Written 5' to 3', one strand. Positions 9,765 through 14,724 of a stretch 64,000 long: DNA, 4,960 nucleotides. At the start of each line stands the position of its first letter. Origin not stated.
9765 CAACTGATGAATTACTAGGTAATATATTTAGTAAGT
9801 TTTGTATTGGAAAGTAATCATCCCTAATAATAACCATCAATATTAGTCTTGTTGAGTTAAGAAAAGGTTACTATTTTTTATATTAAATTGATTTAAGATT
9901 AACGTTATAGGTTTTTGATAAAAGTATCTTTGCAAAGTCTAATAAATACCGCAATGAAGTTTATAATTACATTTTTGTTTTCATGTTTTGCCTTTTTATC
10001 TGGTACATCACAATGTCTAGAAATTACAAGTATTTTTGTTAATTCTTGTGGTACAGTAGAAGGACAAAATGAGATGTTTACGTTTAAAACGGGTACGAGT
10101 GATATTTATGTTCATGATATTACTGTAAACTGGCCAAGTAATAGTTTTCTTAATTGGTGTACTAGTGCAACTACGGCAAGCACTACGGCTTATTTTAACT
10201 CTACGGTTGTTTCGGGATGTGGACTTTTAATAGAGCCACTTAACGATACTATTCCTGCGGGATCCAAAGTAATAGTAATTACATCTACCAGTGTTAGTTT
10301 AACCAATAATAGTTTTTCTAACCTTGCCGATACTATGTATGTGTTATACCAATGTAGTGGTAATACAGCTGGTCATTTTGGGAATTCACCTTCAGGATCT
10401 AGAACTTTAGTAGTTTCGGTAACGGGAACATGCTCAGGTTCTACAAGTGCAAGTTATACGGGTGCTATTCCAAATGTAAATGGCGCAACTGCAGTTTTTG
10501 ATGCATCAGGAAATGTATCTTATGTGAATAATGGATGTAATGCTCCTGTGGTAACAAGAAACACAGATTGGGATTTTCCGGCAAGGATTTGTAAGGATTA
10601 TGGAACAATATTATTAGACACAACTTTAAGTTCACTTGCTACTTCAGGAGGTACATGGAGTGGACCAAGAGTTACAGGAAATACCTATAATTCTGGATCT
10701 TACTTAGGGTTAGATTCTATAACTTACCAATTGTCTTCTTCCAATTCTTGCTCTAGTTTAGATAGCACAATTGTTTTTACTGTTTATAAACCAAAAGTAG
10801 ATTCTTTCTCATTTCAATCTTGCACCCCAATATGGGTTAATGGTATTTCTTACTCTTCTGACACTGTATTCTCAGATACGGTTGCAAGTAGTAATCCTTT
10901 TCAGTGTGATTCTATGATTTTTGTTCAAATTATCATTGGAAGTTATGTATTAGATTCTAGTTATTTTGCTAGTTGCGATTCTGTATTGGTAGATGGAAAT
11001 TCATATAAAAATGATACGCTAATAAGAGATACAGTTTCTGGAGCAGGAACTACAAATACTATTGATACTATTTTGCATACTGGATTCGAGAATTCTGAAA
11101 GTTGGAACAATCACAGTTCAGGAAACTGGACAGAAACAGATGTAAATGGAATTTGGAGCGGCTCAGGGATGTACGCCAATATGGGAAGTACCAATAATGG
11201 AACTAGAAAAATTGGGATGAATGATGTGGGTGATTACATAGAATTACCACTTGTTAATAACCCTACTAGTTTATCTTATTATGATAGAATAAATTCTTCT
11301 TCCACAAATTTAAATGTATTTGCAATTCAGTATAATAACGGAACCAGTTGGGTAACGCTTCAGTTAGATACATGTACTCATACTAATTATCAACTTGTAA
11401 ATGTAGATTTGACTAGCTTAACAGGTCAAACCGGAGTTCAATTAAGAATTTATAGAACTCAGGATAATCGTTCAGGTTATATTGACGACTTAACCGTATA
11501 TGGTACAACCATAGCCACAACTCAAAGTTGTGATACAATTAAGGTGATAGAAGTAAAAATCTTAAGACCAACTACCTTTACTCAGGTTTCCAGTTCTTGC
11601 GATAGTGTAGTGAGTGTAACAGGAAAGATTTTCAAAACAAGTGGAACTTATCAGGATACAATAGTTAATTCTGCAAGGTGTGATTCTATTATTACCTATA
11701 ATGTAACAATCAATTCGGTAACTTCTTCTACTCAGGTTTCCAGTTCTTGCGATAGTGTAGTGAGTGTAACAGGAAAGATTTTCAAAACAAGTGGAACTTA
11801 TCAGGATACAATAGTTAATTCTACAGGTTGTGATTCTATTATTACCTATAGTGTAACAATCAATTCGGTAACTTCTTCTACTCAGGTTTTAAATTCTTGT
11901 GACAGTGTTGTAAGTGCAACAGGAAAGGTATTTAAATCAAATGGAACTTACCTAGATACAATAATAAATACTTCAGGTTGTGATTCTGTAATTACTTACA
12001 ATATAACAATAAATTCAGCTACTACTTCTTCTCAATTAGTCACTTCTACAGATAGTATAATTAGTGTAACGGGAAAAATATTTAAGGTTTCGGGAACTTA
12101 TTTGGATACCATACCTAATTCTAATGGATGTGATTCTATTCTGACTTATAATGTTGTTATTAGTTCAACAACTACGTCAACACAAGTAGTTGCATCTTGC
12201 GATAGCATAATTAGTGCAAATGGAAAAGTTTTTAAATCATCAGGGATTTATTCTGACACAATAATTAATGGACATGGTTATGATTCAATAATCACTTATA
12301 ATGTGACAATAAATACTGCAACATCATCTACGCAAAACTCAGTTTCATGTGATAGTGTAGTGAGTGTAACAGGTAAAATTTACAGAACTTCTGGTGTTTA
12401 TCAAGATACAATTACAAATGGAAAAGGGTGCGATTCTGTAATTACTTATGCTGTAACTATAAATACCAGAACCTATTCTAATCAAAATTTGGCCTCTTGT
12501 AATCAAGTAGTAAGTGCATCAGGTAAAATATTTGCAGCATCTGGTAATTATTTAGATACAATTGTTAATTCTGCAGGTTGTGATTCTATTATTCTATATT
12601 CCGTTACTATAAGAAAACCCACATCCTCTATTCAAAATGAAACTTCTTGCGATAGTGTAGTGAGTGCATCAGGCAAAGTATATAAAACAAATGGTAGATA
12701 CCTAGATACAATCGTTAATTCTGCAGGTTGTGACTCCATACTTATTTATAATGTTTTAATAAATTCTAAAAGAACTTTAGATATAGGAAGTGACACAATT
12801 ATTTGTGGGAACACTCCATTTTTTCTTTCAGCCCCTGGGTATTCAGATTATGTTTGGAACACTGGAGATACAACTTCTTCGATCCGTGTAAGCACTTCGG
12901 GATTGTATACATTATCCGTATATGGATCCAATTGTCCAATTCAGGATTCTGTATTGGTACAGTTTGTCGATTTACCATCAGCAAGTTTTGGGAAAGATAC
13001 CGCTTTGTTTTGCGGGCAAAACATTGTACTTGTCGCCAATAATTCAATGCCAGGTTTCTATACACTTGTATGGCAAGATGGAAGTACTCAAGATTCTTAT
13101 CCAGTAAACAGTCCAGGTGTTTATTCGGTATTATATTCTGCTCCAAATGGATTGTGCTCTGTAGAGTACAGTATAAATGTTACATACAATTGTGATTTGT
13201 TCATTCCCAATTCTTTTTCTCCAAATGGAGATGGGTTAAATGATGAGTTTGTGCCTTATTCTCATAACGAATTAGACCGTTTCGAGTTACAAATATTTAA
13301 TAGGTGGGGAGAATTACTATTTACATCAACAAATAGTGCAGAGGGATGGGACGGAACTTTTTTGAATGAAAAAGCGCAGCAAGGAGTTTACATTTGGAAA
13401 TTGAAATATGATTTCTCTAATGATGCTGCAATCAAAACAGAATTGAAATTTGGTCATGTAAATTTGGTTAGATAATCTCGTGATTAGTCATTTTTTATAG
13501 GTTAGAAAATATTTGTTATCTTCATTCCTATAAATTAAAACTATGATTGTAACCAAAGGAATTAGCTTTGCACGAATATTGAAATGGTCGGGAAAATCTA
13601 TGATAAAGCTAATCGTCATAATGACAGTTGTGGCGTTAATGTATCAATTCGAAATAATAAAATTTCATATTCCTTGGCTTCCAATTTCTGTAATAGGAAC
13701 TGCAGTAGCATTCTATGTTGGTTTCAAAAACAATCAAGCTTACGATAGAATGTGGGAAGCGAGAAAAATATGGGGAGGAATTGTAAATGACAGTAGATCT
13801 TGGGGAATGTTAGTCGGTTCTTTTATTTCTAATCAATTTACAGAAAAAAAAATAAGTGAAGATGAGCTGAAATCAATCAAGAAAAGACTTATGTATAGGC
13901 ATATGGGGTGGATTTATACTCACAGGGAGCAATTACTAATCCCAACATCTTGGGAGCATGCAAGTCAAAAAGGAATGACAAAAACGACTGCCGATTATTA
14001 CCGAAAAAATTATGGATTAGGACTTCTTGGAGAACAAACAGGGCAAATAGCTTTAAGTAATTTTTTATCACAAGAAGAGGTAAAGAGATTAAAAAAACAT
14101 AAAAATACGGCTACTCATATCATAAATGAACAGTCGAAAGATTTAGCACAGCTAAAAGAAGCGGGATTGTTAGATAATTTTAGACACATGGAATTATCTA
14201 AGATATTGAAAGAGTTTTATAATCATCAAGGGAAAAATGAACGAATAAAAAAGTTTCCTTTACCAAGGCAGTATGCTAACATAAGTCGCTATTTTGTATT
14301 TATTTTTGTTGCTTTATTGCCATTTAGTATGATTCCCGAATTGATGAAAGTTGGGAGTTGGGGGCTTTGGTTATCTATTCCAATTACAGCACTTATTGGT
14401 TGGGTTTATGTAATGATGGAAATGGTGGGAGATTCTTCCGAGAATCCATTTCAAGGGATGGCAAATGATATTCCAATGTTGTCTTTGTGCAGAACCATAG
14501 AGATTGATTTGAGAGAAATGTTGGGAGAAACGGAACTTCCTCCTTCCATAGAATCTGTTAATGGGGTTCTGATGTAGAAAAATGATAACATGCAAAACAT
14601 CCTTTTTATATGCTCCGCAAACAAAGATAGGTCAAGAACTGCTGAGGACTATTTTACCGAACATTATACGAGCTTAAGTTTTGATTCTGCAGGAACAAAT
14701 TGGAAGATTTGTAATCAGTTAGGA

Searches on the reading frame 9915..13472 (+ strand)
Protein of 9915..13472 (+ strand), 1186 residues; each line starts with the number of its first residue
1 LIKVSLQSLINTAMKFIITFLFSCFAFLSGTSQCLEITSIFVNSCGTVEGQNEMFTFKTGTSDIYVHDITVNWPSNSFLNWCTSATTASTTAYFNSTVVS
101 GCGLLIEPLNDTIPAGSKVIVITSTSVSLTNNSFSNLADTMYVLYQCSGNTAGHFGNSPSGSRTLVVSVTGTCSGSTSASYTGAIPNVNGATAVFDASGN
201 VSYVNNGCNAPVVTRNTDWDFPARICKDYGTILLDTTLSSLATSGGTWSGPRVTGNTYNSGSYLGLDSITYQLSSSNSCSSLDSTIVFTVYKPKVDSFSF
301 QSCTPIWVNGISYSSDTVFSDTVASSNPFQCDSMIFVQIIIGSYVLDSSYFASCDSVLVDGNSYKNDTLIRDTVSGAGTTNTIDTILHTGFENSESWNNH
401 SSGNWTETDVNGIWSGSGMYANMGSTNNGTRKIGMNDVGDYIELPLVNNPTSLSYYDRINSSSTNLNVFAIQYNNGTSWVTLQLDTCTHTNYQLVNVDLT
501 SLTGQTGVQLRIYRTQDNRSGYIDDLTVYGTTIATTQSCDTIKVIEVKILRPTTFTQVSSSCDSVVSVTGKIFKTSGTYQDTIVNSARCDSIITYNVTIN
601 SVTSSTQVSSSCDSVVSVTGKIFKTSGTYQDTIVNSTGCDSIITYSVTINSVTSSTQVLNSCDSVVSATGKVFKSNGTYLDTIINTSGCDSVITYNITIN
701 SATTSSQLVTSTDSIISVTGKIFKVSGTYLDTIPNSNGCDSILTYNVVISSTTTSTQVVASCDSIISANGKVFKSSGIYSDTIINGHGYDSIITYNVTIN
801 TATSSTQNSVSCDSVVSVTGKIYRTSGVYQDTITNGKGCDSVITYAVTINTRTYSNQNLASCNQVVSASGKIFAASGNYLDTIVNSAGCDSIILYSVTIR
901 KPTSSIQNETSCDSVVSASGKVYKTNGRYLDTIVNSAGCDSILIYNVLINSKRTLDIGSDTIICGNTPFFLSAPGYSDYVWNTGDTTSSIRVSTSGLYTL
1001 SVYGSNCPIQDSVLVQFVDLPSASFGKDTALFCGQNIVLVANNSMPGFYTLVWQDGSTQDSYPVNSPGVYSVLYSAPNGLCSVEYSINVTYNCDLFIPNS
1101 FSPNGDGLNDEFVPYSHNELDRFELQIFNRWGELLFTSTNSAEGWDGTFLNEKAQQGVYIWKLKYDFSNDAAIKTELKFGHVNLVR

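Call 5: search_protein_families(library=pfam, proteins=[window:9915-13472:+], max_evalue=0.001)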
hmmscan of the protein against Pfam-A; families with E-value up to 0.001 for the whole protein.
window:9915-13472:+ (1186 aa): 1 family
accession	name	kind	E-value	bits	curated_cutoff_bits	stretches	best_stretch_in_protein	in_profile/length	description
PF13585.12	CHU_C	-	1.7e-17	63.7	27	1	1096-1168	2-73/86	CHU_C Type IX secretion signal domain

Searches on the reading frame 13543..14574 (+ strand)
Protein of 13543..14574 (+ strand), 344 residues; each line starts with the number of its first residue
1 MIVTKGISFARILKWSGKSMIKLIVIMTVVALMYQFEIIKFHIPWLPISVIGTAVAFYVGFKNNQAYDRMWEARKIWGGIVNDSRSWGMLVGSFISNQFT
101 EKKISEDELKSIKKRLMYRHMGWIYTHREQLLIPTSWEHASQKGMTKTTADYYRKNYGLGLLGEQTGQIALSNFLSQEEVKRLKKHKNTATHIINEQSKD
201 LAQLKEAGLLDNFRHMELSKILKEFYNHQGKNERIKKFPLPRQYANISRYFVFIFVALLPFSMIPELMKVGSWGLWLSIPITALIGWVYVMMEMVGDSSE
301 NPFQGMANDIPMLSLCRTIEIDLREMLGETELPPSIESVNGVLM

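Call 5: search_protein_families(library=pfam, proteins=[window:13543-14574:+], max_evalue=0.001)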
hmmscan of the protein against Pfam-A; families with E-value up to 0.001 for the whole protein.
window:13543-14574:+ (344 aa): 1 family
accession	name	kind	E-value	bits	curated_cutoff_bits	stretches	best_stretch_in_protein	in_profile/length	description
PF25539.1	Bestrophin_2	-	4.7e-46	158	27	1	23-325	31-288/288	Bacterial/Fungal Bestrophin protein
